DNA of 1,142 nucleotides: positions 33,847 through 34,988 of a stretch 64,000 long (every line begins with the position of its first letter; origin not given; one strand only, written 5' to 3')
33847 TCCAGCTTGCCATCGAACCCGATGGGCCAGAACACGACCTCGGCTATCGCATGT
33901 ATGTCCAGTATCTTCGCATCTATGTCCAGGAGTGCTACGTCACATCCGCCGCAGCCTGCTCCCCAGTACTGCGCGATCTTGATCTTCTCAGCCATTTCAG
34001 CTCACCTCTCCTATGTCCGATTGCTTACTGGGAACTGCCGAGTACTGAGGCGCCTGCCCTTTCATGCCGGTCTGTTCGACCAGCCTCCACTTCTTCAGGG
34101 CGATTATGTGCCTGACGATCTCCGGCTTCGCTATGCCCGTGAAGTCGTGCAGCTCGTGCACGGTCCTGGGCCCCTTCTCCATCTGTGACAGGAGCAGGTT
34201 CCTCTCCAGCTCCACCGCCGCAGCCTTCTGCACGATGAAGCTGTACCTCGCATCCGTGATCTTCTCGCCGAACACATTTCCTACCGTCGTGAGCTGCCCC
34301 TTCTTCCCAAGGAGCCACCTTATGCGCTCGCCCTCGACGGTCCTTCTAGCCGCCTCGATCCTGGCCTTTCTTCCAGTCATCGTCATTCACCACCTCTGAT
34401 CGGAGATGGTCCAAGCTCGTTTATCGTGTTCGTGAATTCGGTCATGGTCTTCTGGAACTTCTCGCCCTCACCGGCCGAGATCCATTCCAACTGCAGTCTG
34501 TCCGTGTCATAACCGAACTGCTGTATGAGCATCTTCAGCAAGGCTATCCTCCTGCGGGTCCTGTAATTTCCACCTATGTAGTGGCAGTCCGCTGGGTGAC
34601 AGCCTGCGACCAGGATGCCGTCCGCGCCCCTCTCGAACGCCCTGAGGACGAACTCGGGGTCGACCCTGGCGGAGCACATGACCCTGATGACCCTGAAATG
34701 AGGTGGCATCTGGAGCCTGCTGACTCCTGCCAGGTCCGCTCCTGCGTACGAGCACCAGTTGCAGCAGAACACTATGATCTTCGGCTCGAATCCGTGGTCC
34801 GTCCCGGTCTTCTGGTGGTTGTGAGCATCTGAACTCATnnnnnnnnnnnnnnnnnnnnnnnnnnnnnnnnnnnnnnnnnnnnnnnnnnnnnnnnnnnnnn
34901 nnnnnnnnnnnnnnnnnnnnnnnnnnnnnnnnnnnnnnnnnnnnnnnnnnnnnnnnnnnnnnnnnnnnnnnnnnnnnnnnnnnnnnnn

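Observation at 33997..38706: A winged-helix-like about 110-aa module occurs both fused to MvhD (37873-38706) and as a stand-alone ORF wedged between mvhD and mvhG (33997-34386)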

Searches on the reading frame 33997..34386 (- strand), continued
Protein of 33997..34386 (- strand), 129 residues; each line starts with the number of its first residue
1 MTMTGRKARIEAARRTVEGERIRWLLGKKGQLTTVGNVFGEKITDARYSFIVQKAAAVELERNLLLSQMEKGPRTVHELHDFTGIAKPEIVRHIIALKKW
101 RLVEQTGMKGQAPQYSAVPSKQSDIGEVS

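Call 37: find_encoding_contigs(protein=P0106, flank=9000, max_places=1)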
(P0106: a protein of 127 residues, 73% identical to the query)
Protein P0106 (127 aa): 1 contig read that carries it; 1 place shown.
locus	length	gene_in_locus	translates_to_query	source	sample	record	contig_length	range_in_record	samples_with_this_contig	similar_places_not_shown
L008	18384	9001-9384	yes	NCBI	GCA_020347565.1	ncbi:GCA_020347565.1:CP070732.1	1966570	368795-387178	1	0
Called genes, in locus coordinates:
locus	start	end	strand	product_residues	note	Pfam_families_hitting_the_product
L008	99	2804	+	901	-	PF00890:FAD_binding_2 (weak), PF01266:DAO (weak), PF07992:Pyr_redox_2 (weak), PF14691:Fer4_20, PF01946:Thi4, PF07992:Pyr_redox_2, PF13450:NAD_binding_8, PF13738:Pyr_redox_3, +14 more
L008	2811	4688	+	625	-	PF00890:FAD_binding_2 (weak), PF07992:Pyr_redox_2, PF12831:FAD_oxidored, PF13450:NAD_binding_8 (weak), PF00037:Fer4, PF12837:Fer4_6, PF13237:Fer4_10, PF14697:Fer4_21, +4 more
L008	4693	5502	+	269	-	PF02662:FlpD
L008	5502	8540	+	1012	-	PF01266:DAO (weak), PF12831:FAD_oxidored (weak), PF13450:NAD_binding_8 (weak), PF00037:Fer4 (weak), PF00890:FAD_binding_2, PF07992:Pyr_redox_2, PF13450:NAD_binding_8, PF12838:Fer4_7, +23 more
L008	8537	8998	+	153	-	PF02662:FlpD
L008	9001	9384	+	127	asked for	-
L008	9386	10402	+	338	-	PF01058:Oxidored_q6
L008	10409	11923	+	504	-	PF27537:HoxH, PF00374:NiFeSe_Hases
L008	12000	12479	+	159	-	PF01750:HycI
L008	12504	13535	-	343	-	PF00586:AIRS, PF02769:AIRS_C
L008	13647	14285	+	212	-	PF01128:IspD (weak), PF12804:NTP_transf_3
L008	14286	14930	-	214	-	PF09997:DUF2238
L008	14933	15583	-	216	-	PF26799:DUF8268 (weak), PF09997:DUF2238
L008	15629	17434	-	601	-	PF00072:Response_reg, PF13188:PAS_8 (faint), PF00989:PAS, PF08448:PAS_4, PF13426:PAS_9 (weak), PF02518:HATPase_c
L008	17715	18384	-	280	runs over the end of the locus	PF00795:CN_hydrolase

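Call 53: find_encoding_contigs(protein=P0180, flank=10000, max_places=2)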
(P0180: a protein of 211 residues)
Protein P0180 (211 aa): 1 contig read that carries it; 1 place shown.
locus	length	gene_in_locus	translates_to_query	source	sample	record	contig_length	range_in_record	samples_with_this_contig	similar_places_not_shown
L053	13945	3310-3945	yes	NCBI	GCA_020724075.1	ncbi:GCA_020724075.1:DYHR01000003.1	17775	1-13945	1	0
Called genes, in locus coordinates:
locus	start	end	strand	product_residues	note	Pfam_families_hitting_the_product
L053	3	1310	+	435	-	?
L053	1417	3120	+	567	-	PF00890:FAD_binding_2, PF01266:DAO (weak), PF07992:Pyr_redox_2, PF12831:FAD_oxidored (weak), PF13450:NAD_binding_8, PF00037:Fer4 (weak), PF14697:Fer4_21, PF12838:Fer4_7, +5 more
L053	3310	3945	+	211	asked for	PF02662:FlpD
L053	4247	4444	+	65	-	PF12831:FAD_oxidored (weak), PF13450:NAD_binding_8 (weak)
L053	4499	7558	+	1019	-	PF00037:Fer4 (weak), PF12838:Fer4_7 (weak), PF13183:Fer4_8 (weak), PF13237:Fer4_10 (weak), PF07992:Pyr_redox_2, PF12831:FAD_oxidored, PF13450:NAD_binding_8, PF12838:Fer4_7, +10 more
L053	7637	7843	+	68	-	PF02662:FlpD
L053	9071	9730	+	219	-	-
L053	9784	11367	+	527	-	PF00072:Response_reg, PF00158:Sigma54_activat, PF01078:Mg_chelatase (faint), PF14532:Sigma54_activ_2, PF07724:AAA_2 (weak), PF07728:AAA_5, PF25601:AAA_lid_14, PF02954:HTH_8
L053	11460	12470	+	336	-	-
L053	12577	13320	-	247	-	-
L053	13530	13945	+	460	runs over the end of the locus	PF04055:Radical_SAM, PF06968:BATS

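Call 54: find_encoding_contigs(protein=P0161, flank=10000, max_places=2)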
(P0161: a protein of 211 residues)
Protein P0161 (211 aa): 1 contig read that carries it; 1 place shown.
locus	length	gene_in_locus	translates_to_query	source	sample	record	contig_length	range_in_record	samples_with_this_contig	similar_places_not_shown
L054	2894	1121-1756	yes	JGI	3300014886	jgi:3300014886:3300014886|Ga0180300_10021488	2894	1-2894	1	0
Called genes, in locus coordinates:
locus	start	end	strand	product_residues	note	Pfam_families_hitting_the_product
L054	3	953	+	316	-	PF00037:Fer4, PF12797:Fer4_2 (weak), PF12837:Fer4_6 (weak), PF12838:Fer4_7, PF13187:Fer4_9, PF13237:Fer4_10 (weak), PF14697:Fer4_21, PF25160:LdpA_Fe-S-bd (weak), +1 more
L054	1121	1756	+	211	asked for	PF02662:FlpD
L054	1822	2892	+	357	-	PF12831:FAD_oxidored (weak), PF00037:Fer4, PF13237:Fer4_10 (weak), PF12837:Fer4_6 (weak), PF12838:Fer4_7, PF13187:Fer4_9 (weak), PF13484:Fer4_16 (weak), PF00037:Fer4 (weak), +7 more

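Call 64: find_encoding_contigs(protein=P0134, flank=8000, max_places=2)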
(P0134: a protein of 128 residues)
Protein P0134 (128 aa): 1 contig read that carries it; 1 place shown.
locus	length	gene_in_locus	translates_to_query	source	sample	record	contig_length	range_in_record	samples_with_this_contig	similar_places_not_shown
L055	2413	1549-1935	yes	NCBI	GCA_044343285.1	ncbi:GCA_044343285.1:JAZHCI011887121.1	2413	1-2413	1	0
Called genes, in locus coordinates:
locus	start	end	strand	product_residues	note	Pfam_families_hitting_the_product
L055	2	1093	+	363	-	?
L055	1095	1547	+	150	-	PF02662:FlpD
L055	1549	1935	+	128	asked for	-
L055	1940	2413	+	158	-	?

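Call 65: find_encoding_contigs(protein=P0142, flank=8000, max_places=2)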
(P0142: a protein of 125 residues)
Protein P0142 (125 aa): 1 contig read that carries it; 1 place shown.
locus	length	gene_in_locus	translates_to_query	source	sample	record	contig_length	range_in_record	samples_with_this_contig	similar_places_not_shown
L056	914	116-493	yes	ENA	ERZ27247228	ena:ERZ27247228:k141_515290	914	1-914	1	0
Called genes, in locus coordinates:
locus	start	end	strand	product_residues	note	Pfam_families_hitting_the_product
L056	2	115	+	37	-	?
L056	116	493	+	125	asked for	-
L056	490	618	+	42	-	-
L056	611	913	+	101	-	?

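Call 70: search_protein_families(library=ncbifam, proteins=[window:33997-34386:-], max_evalue=0.01)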
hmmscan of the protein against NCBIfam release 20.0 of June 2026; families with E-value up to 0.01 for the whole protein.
window:33997-34386:- (129 aa): 2 families
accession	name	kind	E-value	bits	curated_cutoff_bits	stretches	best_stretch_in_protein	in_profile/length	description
NF033788.1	HTH_metalloreg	subfamily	0.00019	21.2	55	1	63-119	14-70/77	metalloregulator ArsR/SmtB family transcription factor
TIGR01884.1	cas_HTH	subfamily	0.0097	15.3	60.2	0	51-111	133-194/202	CRISPR-associated CARF protein Csa3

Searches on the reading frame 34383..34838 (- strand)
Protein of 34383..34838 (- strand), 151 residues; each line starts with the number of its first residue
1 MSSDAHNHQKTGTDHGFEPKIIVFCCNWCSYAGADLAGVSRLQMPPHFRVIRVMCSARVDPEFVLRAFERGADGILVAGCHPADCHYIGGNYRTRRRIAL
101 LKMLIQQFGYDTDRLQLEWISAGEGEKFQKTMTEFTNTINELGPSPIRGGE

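Call 4: search_protein_families(library=pfam, proteins=[window:34383-34838:-], max_evalue=1)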
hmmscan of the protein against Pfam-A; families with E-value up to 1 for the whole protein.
window:34383-34838:- (151 aa): 1 family
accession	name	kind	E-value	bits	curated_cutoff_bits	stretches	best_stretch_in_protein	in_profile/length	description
PF02662.21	FlpD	-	1.2e-55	187.2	22.3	1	21-143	1-123/123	Methyl-viologen-reducing hydrogenase, delta subunit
